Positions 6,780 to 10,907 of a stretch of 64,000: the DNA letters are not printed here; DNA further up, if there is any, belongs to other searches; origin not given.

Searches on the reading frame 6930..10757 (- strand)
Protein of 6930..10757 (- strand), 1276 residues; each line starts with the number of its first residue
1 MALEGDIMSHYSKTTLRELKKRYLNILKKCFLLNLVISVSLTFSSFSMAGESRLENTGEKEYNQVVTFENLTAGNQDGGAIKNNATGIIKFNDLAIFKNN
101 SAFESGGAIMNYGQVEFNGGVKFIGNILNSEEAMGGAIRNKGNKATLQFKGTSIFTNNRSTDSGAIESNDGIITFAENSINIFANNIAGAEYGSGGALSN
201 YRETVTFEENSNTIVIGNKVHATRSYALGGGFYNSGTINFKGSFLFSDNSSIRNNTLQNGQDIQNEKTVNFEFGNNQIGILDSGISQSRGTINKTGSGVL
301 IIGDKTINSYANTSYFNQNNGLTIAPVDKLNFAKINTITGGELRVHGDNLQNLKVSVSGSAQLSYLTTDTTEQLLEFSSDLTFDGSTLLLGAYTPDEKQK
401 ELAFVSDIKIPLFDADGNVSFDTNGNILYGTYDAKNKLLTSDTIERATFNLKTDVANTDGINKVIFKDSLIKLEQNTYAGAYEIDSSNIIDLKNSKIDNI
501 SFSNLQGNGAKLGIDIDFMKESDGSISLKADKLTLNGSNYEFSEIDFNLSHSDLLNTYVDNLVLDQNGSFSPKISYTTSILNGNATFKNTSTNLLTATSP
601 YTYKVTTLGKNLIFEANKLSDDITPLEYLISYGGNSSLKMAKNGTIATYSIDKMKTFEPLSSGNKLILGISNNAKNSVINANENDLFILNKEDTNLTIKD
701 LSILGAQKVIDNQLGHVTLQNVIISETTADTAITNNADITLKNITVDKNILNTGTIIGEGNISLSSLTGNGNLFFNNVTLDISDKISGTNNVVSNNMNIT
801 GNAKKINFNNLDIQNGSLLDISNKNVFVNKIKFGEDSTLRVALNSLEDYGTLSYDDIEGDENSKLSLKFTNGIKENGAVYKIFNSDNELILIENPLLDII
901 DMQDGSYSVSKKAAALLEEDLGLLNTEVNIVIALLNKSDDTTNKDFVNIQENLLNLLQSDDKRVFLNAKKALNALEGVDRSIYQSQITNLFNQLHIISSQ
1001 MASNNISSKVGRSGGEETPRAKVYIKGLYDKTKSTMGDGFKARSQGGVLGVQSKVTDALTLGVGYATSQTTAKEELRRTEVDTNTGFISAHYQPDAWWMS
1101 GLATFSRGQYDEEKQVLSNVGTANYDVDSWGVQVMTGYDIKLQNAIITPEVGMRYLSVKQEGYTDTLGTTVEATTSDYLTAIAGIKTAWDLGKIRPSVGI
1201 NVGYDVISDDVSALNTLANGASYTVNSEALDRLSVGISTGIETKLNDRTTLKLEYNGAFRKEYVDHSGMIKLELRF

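Call 72: search_protein_families(library=pfam, proteins=[window:6930-10757:-], max_evalue=0.00001)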
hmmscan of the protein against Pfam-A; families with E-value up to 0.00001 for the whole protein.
window:6930-10757:- (1276 aa): 1 family
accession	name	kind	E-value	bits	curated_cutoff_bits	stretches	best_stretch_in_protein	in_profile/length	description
PF03797.25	Autotransporter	-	6.1e-35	121.6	26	1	1026-1256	4-255/255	Autotransporter beta-domain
